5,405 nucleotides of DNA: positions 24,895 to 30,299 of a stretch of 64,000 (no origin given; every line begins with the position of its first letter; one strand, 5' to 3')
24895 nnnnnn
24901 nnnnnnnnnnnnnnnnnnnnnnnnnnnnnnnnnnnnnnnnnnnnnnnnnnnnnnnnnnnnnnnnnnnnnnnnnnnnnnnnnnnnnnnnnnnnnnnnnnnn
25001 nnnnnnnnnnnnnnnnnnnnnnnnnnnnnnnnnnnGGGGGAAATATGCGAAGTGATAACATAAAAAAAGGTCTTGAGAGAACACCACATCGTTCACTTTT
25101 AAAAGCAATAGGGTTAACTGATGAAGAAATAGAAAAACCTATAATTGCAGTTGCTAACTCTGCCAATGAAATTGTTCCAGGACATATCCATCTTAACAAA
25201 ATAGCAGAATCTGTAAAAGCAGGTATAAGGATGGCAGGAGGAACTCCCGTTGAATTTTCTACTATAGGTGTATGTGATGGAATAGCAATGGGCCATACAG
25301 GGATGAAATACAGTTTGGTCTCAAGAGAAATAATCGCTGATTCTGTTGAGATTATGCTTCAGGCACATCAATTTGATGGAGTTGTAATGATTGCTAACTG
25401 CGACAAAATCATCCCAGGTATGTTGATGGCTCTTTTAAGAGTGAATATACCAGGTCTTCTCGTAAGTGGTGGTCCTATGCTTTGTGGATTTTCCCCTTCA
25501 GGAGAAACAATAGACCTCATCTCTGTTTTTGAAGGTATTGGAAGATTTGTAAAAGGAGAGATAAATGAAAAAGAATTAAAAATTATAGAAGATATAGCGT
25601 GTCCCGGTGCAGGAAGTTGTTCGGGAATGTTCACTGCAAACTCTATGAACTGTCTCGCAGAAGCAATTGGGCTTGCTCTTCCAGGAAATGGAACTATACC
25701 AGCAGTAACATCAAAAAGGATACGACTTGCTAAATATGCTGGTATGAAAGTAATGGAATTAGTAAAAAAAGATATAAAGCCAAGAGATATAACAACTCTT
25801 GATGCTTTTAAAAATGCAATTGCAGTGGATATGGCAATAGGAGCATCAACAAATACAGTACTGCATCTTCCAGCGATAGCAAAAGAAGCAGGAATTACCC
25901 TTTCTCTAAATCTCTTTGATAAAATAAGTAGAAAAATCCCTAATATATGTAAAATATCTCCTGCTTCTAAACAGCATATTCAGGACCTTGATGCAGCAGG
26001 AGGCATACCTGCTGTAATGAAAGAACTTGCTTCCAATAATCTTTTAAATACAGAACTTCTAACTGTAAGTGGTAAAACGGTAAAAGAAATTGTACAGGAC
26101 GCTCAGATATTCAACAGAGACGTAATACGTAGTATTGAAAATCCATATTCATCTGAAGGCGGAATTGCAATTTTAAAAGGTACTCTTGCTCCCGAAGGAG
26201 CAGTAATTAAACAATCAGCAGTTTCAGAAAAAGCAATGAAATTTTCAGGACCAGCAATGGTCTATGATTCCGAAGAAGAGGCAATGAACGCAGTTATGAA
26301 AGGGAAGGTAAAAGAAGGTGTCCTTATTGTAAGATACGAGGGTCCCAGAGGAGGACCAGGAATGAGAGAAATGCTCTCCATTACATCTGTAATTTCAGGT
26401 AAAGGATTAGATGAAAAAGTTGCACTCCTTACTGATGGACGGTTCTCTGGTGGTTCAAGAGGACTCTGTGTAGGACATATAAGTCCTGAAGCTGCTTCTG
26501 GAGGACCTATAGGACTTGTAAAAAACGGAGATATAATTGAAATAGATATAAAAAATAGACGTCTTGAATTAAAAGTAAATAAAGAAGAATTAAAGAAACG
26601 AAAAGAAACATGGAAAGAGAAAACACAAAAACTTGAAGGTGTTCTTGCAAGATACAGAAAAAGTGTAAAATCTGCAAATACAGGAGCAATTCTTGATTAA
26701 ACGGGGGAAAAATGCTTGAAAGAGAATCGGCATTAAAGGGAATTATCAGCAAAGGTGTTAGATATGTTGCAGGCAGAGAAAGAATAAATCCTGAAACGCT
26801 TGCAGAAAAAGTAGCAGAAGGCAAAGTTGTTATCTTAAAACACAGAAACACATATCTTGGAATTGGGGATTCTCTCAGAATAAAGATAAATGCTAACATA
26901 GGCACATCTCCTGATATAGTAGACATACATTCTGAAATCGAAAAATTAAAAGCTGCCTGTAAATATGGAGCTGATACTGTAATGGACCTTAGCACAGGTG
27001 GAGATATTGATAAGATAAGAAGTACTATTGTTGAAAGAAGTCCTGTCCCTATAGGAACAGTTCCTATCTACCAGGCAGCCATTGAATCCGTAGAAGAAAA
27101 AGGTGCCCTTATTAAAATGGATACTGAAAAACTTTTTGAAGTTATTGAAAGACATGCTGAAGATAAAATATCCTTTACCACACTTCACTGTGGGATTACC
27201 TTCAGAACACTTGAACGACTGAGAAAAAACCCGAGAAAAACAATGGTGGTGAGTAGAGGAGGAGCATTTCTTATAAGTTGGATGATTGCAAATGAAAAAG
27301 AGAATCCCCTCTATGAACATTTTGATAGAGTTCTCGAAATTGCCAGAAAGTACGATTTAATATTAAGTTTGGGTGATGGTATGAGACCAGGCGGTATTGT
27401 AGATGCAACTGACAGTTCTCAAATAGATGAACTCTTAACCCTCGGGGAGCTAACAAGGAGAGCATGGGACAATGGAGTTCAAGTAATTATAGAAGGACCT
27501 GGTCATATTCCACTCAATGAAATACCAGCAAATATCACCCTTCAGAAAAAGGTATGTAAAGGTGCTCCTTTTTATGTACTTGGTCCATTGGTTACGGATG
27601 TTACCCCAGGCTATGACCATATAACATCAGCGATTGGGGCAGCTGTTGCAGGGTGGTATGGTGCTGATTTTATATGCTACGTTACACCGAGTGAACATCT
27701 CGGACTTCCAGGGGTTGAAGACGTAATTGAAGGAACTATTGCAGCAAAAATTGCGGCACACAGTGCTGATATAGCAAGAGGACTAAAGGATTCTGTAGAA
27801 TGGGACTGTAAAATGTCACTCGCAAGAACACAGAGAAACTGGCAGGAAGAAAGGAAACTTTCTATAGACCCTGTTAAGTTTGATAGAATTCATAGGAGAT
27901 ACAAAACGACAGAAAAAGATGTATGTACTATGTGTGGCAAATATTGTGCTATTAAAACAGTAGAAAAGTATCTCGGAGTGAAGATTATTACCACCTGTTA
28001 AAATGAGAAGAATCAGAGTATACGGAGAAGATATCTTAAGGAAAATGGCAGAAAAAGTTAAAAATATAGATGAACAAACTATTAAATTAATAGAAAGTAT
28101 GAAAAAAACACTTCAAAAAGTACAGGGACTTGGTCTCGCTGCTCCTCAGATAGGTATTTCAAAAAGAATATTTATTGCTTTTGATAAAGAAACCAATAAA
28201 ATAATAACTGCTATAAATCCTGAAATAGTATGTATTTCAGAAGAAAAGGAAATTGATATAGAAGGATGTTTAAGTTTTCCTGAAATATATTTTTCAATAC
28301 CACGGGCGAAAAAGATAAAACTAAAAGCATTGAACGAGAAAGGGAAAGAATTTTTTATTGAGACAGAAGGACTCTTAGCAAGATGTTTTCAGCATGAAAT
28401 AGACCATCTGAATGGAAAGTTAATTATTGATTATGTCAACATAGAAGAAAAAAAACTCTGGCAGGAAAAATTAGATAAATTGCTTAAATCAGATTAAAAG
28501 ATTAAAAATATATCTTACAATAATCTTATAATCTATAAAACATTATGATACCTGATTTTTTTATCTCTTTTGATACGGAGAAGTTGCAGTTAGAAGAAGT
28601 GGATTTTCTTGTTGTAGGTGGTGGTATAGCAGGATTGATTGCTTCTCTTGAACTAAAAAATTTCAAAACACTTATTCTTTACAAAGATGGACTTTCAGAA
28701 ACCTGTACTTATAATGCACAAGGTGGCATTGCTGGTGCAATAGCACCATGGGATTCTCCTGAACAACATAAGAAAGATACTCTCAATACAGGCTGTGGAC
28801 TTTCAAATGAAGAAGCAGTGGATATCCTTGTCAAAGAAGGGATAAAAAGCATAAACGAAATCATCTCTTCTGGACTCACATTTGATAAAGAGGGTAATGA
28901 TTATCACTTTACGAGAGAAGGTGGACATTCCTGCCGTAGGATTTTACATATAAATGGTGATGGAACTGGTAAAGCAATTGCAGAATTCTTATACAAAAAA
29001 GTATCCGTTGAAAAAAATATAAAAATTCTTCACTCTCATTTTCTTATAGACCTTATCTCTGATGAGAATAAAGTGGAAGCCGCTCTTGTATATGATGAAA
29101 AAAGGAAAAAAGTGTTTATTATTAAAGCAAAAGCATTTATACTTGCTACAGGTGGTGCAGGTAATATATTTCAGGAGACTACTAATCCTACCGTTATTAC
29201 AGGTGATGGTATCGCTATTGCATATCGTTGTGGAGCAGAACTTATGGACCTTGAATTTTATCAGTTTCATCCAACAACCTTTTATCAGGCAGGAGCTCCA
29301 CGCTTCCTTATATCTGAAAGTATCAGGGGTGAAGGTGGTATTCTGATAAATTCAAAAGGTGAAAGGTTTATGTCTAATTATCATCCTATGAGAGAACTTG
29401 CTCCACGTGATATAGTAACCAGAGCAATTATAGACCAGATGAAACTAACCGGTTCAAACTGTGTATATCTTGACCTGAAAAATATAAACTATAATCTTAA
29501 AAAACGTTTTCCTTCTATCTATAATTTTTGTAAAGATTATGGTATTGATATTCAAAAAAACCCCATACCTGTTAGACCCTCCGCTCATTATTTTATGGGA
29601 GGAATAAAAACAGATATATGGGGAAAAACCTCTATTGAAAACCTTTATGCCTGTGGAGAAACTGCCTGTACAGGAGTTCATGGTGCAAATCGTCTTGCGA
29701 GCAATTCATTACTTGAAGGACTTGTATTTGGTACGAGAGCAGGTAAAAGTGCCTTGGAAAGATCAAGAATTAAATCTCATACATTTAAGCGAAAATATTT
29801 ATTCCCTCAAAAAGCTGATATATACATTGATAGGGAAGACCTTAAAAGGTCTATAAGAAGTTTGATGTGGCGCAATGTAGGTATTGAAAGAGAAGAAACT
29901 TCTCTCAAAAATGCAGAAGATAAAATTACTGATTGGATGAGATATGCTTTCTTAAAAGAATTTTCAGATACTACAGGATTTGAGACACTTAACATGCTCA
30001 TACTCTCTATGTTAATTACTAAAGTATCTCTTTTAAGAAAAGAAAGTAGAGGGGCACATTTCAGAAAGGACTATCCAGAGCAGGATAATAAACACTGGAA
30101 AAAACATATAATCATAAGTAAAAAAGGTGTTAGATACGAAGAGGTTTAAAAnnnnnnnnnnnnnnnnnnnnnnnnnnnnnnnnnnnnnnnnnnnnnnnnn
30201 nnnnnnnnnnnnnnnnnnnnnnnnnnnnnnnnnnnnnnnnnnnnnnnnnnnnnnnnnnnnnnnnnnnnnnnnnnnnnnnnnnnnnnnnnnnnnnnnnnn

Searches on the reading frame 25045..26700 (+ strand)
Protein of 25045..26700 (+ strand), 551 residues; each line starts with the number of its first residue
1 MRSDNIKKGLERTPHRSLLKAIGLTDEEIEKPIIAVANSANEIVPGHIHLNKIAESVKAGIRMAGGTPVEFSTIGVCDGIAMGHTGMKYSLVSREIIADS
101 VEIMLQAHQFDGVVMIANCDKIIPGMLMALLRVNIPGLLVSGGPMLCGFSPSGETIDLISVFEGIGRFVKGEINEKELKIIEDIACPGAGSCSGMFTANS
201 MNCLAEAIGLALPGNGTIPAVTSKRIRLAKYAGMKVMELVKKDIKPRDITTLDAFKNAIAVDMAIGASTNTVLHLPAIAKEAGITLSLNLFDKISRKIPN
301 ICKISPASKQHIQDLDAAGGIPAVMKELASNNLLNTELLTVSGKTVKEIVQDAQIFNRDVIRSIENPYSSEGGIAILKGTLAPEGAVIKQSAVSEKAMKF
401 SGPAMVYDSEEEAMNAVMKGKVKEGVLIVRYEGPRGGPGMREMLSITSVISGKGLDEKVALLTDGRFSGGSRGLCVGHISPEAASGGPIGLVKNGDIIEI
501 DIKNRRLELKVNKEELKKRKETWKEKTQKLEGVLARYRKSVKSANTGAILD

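Call 42: search_protein_families(library=pfam, proteins=[window:25045-26700:+], max_evalue=0.0001)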
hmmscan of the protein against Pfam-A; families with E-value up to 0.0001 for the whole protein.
window:25045-26700:+ (551 aa): 2 families
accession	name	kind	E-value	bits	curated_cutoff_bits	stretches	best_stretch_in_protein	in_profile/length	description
PF00920.27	ILVD_EDD_N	-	1e-138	462.3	27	1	31-348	1-315/316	Dihydroxy-acid/6-phosphogluconate dehydratase N-terminal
PF24877.1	ILV_EDD_C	-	2.3e-79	265.7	27.7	1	359-548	1-191/191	Dihydroxy-acid/6-phosphogluconate dehydratase C-terminal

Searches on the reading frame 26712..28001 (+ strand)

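Call 42: search_protein_families(library=pfam, proteins=[window:26712-28001:+], max_evalue=0.0001)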
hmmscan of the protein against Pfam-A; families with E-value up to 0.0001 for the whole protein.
window:26712-28001:+ (429 aa): 1 family
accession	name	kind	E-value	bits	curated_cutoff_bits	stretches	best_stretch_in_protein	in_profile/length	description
PF01964.24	ThiC_Rad_SAM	-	5.6e-185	615.5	25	1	5-418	4-419/420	Radical SAM ThiC family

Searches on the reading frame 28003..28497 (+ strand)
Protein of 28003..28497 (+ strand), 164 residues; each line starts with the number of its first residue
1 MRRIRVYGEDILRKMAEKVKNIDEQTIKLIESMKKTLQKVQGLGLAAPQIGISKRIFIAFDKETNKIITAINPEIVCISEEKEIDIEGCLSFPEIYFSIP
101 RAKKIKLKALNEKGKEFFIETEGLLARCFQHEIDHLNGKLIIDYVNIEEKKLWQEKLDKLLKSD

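Call 42: search_protein_families(library=pfam, proteins=[window:28003-28497:+], max_evalue=0.0001)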
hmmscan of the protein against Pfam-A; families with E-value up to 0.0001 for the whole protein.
window:28003-28497:+ (164 aa): 1 family
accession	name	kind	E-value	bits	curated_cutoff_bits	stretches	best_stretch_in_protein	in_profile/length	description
PF01327.26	Pep_deformylase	-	1e-50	171.8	22.8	1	1-149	1-154/156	Polypeptide deformylase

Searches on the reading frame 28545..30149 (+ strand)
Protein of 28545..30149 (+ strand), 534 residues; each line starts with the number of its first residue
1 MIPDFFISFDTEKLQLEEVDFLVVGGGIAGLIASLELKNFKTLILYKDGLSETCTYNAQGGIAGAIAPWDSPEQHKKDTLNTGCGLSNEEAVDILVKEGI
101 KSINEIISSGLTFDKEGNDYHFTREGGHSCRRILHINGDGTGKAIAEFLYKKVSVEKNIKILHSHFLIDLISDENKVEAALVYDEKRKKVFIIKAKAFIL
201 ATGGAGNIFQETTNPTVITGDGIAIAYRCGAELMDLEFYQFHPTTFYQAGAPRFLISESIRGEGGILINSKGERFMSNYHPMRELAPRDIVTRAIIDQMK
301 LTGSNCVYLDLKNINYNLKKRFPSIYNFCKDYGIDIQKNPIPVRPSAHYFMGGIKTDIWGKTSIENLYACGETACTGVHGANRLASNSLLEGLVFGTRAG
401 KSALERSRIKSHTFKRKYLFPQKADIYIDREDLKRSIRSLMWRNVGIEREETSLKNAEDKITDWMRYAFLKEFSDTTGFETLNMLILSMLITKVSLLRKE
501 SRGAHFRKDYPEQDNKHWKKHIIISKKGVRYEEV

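Call 42: search_protein_families(library=pfam, proteins=[window:28545-30149:+], max_evalue=0.0001)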
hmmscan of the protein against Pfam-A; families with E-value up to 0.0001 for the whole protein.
window:28545-30149:+ (534 aa): 4 families
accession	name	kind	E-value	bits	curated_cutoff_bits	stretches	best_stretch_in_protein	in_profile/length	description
PF00890.30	FAD_binding_2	-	6.4e-92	309.3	20.4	1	20-389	1-414/414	FAD binding domain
PF02910.25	Succ_DH_flav_C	-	1.8e-17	63.9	20.8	1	435-527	2-103/130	Fumarate reductase flavoprotein C-term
PF07992.20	Pyr_redox_2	-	7e-08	32.7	26.1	0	20-209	2-114/291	Pyridine nucleotide-disulphide oxidoreductase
PF01266.30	DAO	-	2.1e-05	24.6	27.9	0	20-110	1-79/353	FAD dependent oxidoreductase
